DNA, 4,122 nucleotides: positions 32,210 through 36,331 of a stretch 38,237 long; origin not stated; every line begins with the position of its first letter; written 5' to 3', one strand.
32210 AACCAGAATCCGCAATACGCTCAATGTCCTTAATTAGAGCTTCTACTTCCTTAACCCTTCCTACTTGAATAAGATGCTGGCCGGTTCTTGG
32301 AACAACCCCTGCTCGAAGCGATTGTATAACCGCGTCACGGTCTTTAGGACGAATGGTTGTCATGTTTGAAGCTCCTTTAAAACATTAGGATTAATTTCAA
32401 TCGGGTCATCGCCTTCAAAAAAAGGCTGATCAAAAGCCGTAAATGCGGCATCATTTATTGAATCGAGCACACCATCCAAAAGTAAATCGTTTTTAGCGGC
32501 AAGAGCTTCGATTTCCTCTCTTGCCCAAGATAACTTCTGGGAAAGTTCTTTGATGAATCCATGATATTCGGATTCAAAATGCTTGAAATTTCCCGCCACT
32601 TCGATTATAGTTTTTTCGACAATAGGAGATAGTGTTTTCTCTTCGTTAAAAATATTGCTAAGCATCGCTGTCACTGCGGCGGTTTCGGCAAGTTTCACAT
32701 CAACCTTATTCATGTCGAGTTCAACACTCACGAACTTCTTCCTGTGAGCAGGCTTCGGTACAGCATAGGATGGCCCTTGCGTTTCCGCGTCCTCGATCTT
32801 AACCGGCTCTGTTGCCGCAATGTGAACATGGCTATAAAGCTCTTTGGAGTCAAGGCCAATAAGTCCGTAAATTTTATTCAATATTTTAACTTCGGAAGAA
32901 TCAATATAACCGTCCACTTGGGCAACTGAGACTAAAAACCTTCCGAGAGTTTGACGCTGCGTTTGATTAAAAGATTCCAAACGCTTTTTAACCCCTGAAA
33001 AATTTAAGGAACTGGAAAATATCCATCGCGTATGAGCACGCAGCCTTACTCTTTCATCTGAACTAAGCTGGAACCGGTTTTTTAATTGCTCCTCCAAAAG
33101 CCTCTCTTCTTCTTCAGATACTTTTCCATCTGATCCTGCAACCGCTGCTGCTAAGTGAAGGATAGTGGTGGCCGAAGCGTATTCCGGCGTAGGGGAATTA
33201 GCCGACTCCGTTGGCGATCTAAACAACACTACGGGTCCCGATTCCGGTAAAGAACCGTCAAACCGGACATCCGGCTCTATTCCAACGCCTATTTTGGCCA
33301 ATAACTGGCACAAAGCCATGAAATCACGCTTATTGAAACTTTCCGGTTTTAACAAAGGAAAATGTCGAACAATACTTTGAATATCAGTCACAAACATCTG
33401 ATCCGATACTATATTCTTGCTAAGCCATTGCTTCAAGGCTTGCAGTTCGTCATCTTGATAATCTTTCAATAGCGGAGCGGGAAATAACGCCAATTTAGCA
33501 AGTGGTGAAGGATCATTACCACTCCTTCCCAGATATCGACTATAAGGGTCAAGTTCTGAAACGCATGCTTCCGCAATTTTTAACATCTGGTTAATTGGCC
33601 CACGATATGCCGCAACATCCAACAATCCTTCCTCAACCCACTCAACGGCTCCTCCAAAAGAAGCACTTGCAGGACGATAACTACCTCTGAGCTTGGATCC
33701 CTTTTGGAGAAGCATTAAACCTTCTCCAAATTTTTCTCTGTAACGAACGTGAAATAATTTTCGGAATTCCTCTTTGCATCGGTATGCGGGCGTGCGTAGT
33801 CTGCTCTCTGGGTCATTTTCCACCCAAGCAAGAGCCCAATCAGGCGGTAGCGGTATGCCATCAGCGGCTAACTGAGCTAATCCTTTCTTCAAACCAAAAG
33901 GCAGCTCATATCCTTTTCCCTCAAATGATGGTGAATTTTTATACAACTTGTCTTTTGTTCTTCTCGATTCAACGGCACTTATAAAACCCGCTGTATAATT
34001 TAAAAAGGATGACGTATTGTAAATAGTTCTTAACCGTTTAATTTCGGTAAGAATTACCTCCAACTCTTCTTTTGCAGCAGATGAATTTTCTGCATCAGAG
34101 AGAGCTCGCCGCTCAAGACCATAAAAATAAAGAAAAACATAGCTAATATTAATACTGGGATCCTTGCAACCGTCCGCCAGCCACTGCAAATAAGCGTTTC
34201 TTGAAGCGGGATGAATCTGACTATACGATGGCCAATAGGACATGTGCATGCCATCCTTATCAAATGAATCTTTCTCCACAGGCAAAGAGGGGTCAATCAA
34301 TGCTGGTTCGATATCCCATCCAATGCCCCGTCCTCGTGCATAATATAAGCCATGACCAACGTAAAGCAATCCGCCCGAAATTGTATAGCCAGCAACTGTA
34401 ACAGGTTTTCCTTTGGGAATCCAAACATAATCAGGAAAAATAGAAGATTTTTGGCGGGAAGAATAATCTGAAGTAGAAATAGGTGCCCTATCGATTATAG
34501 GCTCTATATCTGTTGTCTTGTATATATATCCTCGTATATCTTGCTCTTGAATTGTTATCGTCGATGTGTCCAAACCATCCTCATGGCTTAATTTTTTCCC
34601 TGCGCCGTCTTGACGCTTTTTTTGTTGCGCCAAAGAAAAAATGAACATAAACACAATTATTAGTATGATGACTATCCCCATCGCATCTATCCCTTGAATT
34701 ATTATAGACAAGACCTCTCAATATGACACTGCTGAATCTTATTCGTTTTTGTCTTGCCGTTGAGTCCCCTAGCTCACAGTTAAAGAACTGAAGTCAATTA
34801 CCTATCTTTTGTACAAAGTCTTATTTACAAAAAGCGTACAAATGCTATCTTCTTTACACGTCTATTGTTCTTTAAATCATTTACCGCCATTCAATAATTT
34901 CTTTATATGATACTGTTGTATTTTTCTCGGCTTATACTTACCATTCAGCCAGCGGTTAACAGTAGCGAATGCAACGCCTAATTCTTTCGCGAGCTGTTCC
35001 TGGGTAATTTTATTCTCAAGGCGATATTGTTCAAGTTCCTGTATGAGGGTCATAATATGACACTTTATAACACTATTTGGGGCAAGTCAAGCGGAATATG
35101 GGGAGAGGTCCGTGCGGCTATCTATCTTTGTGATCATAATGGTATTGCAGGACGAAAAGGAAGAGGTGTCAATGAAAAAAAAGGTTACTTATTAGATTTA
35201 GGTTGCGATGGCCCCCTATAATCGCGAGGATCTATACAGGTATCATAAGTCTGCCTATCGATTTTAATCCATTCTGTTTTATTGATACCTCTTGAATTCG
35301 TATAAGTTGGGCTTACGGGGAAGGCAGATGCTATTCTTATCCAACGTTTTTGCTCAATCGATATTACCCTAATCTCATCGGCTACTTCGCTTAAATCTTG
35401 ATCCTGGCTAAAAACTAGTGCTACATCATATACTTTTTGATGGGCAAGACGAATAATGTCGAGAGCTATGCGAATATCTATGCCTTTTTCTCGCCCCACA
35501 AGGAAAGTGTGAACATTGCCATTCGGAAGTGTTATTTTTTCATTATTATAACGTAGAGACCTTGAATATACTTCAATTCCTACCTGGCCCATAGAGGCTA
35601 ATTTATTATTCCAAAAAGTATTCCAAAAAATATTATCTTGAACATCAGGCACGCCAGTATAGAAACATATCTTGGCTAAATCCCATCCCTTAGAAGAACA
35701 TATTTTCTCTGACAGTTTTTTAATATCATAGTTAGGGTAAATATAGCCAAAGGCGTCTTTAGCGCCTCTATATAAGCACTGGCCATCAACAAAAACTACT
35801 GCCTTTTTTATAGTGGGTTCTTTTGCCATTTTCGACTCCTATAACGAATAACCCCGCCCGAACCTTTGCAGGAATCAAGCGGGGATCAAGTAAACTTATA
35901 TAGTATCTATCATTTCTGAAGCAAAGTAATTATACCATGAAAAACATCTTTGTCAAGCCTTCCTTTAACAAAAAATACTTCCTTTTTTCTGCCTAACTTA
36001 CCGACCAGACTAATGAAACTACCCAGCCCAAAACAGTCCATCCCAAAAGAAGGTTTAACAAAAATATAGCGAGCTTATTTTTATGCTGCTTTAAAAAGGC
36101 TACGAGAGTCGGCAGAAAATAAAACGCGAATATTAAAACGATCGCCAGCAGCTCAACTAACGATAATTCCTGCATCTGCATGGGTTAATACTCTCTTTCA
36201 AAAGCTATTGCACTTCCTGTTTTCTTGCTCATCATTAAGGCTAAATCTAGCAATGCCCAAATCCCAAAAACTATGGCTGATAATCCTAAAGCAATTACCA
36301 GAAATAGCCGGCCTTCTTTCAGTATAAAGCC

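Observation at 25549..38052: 12.5-kb accessory island bounded by 160-bp, ~94 percent identical inverted repeats, with no recognisable transposase or integrase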

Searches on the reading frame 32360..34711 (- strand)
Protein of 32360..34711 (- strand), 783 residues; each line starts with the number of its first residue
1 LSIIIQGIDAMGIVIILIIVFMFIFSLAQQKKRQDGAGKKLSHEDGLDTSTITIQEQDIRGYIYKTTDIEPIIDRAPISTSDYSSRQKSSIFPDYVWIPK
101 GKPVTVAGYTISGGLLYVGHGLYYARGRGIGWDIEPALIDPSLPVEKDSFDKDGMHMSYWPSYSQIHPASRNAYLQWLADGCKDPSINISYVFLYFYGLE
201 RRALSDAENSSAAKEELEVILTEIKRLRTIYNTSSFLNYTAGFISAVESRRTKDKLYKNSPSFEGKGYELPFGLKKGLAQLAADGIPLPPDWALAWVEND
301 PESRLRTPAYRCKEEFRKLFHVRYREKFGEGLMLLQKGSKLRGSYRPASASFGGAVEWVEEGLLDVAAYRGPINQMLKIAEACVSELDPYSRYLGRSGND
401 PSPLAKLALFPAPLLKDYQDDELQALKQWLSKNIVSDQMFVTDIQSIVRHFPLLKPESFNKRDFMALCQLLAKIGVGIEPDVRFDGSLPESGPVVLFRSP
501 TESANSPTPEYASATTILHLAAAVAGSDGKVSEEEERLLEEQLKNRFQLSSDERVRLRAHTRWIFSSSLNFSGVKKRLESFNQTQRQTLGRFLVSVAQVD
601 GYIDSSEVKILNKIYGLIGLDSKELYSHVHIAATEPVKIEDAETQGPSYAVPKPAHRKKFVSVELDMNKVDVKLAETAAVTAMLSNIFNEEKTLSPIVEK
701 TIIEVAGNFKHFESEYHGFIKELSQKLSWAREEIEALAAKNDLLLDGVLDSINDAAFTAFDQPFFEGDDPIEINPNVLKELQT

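Call 10: search_protein_families(library=pfam, proteins=[window:32360-34711:-], max_evalue=0.01)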
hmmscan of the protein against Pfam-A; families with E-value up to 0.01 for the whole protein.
window:32360-34711:- (783 aa): 4 families
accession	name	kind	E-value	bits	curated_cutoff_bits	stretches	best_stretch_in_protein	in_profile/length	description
PF13208.11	TerB_N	-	1.3e-56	192.1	25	1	99-309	1-207/207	TerB N-terminal domain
PF15615.11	TerB_C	-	1.2e-23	84.4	26.3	1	655-781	9-147/148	TerB-C domain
PF05099.18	TerB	-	6e-14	52.8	24.4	1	518-625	5-113/118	Tellurite resistance protein TerB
PF04391.17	DUF533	-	0.0077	16.2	29.6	0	509-546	65-102/178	Protein of unknown function (DUF533)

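Call 16: search_protein_families(library=padloc, proteins=[window:32360-34711:-], max_evalue=0.01)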
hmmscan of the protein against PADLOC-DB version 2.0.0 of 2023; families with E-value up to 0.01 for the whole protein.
window:32360-34711:- (783 aa): 1 family
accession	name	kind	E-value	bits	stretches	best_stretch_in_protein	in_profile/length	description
PDLC03958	SngA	-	6.9e-85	284.6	1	58-782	24-524/528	-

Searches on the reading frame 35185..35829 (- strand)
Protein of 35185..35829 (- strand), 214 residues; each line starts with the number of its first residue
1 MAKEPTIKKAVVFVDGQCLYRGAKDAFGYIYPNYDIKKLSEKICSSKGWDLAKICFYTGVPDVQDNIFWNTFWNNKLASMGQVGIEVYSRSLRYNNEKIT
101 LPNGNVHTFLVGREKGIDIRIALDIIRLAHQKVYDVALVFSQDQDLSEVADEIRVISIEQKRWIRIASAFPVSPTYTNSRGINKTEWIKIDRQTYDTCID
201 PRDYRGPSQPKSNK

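Call 10: search_protein_families(library=pfam, proteins=[window:35185-35829:-], max_evalue=0.01)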
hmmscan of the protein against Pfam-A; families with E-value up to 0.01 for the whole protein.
window:35185-35829:- (214 aa): 1 family
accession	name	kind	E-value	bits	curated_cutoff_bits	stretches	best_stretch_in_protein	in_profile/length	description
PF01936.24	NYN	-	1e-09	39.5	24.2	1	9-154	1-114/145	NYN domain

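Call 16: search_protein_families(library=padloc, proteins=[window:35185-35829:-], max_evalue=0.01)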
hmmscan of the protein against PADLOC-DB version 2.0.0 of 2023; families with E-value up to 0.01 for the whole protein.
window:35185-35829:- (214 aa): 1 family
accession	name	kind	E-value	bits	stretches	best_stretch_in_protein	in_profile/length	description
PDLC04163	HEC-09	-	2.3e-11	41.8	1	8-171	2-156/203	-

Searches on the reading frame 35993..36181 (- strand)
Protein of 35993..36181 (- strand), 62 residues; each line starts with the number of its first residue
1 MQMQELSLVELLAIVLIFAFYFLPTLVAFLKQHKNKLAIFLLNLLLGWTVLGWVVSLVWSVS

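Call 11: search_protein_families(library=pfam, proteins=[window:35993-36181:-], max_evalue=0.01)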
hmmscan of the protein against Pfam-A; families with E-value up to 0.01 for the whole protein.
window:35993-36181:- (62 aa): 1 family
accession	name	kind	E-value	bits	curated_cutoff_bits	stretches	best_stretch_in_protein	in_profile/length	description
PF14373.11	Imm_superinfect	-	4e-20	71.9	27.9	1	20-61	1-42/42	Superinfection immunity protein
